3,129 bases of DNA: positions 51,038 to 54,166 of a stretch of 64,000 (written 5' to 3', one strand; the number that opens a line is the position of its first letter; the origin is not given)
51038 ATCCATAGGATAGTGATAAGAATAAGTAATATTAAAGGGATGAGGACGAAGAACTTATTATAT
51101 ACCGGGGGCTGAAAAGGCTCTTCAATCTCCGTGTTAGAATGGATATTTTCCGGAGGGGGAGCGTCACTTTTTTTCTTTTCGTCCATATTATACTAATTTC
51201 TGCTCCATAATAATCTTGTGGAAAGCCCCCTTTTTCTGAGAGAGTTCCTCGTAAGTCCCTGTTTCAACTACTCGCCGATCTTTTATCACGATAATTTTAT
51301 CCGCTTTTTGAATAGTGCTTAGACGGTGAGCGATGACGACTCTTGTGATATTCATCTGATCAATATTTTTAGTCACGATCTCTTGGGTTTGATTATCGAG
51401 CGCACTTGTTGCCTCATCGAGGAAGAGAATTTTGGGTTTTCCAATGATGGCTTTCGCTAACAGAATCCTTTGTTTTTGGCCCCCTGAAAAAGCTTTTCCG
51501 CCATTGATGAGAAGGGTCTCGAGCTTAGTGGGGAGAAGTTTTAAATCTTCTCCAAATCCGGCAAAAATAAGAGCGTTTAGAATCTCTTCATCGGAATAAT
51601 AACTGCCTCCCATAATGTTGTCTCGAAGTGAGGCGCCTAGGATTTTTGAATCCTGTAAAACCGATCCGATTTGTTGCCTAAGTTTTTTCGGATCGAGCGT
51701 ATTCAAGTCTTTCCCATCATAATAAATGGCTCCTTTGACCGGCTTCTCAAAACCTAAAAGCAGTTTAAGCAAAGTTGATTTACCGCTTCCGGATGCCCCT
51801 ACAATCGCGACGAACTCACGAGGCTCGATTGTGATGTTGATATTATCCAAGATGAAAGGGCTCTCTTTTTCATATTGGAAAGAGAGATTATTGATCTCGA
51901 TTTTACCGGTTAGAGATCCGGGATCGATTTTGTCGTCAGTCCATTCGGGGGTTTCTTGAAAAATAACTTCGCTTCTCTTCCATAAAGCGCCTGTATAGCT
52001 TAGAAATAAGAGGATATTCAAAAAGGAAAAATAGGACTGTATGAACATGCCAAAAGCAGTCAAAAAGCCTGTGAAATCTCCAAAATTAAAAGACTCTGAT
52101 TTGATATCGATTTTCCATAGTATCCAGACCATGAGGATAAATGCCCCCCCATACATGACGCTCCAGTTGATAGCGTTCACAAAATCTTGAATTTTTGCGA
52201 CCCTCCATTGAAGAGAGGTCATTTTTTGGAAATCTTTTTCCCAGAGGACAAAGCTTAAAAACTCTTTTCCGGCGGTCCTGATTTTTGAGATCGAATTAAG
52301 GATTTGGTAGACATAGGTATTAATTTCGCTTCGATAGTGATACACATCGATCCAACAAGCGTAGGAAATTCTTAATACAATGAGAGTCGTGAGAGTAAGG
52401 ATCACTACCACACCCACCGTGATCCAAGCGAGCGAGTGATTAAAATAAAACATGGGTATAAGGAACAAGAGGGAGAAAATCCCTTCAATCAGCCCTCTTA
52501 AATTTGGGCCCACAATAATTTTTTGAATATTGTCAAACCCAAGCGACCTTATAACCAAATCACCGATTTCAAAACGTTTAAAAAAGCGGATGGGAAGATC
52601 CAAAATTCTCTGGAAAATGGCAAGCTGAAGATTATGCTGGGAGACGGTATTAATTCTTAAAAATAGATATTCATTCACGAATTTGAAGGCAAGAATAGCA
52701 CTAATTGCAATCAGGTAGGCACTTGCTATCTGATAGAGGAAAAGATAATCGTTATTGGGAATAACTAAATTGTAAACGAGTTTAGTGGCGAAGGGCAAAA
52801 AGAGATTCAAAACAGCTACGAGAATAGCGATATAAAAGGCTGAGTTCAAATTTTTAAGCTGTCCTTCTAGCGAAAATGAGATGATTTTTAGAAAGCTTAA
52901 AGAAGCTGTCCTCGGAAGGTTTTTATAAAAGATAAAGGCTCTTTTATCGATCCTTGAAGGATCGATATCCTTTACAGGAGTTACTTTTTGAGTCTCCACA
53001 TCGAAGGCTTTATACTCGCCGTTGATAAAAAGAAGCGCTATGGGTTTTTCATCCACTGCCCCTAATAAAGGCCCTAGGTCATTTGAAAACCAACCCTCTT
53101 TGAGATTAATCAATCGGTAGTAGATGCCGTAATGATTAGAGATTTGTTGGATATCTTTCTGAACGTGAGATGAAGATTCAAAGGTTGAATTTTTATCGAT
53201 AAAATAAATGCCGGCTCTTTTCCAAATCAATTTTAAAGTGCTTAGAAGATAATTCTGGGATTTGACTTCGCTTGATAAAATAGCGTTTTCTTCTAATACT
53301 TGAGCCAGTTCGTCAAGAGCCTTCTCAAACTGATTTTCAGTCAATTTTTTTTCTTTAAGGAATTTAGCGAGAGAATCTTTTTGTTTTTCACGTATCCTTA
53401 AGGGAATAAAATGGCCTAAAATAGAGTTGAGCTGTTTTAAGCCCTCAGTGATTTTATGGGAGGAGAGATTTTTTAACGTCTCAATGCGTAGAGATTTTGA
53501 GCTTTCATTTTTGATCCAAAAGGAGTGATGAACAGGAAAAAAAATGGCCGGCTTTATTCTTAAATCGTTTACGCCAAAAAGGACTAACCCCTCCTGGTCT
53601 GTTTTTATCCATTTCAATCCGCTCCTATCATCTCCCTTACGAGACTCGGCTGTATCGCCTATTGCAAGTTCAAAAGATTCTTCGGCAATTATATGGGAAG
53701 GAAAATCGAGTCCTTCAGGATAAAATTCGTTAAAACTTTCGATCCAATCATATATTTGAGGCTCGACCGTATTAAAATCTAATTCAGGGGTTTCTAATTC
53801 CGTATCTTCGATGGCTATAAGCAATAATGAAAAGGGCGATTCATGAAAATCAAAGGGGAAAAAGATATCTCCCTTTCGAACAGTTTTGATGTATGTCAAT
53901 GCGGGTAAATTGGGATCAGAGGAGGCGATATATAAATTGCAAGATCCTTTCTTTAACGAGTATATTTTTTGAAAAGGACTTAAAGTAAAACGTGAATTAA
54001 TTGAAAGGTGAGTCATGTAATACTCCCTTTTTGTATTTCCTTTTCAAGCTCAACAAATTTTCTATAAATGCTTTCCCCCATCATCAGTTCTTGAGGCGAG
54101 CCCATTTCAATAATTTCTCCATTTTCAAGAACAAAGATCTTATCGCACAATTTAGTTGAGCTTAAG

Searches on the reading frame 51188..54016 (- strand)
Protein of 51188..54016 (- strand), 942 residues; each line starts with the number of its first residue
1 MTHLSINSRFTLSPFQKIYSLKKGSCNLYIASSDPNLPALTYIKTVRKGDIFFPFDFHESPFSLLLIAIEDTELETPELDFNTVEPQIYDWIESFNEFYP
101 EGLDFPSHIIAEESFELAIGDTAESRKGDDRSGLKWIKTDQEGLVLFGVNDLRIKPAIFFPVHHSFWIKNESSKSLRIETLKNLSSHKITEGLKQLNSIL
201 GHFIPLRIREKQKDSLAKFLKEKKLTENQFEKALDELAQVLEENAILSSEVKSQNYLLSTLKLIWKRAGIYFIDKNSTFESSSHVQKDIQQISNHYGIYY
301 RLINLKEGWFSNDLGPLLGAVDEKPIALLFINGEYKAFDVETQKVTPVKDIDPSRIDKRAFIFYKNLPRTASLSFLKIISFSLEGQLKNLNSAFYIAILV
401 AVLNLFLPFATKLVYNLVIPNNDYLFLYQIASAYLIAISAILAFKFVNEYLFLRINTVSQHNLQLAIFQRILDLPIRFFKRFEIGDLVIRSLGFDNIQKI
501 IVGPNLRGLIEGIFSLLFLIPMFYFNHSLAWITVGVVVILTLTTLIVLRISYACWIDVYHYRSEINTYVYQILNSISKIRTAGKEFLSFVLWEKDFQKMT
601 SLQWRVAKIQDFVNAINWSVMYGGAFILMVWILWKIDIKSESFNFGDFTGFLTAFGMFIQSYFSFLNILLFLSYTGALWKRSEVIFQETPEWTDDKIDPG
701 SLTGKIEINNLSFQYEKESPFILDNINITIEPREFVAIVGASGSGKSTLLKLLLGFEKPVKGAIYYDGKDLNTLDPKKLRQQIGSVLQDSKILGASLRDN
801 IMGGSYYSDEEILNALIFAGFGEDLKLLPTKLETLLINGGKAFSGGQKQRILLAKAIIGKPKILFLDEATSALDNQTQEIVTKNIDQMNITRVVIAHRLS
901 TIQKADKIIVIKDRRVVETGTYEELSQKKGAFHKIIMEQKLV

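Call 6: search_protein_families(library=pfam, proteins=[window:51188-54016:-])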
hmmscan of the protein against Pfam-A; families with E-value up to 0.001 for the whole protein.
window:51188-54016:- (942 aa): 5 families
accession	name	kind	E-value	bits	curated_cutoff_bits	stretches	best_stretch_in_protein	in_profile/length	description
PF00005.33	ABC_tran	-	2.2e-30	106.5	25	1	723-871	1-137/137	ABC transporter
PF00664.28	ABC_membrane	-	2.6e-19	70.4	28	1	394-661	5-273/274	ABC transporter transmembrane region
PF02463.25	SMC_N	-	3.9e-07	30.2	40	1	824-913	135-213/220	RecF/RecN/SMC N terminal domain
PF13401.12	AAA_22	-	0.00021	22.1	27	1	733-789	5-60/130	AAA domain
PF13555.12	AAA_29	-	0.00045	20.4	27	0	727-750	16-39/61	P-loop containing region of AAA domain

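Call 9: search_protein_families(library=ncbifam, proteins=[window:51188-54016:-], max_evalue=0.1)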
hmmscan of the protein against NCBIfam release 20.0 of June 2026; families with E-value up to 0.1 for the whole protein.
window:51188-54016:- (942 aa): 196 families (the best 25 are shown)
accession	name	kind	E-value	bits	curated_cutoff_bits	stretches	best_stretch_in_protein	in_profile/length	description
TIGR03797.1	NHLM_micro_ABC2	equivalog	3.2e-195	650.6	709.4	1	256-939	3-685/686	NHLP bacteriocin export ABC transporter permease/ATPase subunit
TIGR01846.1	type_I_sec_HlyB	subfamily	1e-85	288.4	725.55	1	388-939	139-692/694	type I secretion system permease/ATPase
TIGR03796.1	NHLM_micro_ABC1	equivalog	3.3e-85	286.7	853.3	1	374-936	140-709/710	NHLP family bacteriocin export ABC transporter peptidase/permease/ATPase subunit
TIGR03375.1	type_I_sec_LssB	subfamily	1.3e-82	278.2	693.1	1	388-928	149-691/696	type I secretion system permease/ATPase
TIGR02203.1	MsbA_lipidA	equivalog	2.6e-72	244.1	602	1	430-934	59-564/572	lipid A export permease/ATP-binding protein MsbA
TIGR02204.1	MsbA_rel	hypoth_equivalog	1.3e-71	242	780.4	1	388-936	18-572/576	ABC transporter, permease/ATP-binding protein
NF045513.1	HepA_fam_ABC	equivalog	1.2e-70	238.7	725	1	426-935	93-605/610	heterocyst formation ABC transporter subunit HepA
NF010178.0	PRK13657.1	equivalog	2.3e-67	227.8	733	1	437-941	66-572/588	glucan ABC transporter ATP-binding protein/ permease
TIGR00958.1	3a01208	subfamily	1.4e-65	221.9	874.6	1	384-935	157-710/711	antigen peptide transporter 2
TIGR01193.1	bacteriocin_ABC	subfamily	3.1e-57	194.6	523.85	1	386-936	154-706/708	peptide cleavage/export ABC transporter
NF052233.1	CphA_assoc_ABC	equivalog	9.8e-57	192.8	880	1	365-939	162-743/766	cyanophycin metabolism-associated ABC transporter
NF008056.1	PRK10790.1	equivalog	4.7e-56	190.5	746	1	703-937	338-573/584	SmdB family multidrug efflux ABC transporter permease/ATP-binding protein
NF008381.0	PRK11176.1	equivalog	3.5e-55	187.5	867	1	444-935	81-575/582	lipid A ABC transporter ATP-binding protein/permease MsbA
NF008364.0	PRK11160.1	equivalog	1.4e-52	179.1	630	1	462-936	94-572/575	heme ABC transporter ATP-binding protein/permease CydC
TIGR01842.1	type_I_sec_PrtD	subfamily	2.1e-50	171.8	510.15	2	678-927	290-542/544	type I secretion system permease/ATPase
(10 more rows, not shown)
